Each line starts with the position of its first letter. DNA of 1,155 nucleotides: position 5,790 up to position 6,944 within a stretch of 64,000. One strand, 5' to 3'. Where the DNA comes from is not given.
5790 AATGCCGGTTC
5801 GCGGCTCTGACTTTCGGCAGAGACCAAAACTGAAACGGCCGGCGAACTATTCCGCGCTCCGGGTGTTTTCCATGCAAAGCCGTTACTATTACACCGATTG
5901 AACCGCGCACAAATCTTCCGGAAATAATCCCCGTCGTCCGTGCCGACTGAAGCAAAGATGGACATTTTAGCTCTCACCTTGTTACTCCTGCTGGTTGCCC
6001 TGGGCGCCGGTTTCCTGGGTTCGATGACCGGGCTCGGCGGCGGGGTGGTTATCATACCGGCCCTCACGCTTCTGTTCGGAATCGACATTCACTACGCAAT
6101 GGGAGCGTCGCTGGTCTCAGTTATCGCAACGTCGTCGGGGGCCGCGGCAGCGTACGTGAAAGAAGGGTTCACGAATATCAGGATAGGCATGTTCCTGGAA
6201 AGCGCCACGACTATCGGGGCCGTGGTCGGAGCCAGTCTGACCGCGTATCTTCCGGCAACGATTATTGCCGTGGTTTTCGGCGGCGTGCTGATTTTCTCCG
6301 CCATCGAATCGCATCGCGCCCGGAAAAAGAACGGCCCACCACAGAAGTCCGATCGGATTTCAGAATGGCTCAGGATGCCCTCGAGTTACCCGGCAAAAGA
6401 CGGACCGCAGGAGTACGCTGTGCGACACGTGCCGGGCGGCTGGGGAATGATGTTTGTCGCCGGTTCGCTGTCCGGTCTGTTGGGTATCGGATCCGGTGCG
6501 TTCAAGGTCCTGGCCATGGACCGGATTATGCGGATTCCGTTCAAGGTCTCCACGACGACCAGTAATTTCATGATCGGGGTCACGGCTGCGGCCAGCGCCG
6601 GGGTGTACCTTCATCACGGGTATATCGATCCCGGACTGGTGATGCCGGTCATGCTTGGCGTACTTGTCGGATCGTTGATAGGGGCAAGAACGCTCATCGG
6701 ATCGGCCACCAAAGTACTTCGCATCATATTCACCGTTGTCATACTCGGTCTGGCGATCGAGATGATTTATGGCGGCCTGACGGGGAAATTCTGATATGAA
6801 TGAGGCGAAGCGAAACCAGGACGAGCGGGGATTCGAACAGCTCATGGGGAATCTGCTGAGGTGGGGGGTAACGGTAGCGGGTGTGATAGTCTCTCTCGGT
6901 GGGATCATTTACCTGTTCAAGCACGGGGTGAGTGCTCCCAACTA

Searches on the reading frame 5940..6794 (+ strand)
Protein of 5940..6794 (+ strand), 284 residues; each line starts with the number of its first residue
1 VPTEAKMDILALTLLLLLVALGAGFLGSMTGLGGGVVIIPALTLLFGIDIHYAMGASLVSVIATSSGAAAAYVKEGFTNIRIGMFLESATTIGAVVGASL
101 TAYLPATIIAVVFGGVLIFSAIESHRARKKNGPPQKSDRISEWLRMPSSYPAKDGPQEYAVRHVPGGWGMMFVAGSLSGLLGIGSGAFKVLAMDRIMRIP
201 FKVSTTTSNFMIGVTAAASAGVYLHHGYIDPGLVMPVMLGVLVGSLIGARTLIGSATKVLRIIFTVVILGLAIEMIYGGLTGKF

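Call 78: search_protein_families(library=pfam, proteins=[window:5940-6794:+], max_evalue=0.00001)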
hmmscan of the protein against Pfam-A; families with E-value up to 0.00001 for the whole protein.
window:5940-6794:+ (284 aa): 1 family
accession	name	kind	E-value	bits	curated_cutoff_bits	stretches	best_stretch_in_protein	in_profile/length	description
PF01925.25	TauE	-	1.5e-48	166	32.6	1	16-275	1-237/237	Sulfite exporter TauE/SafE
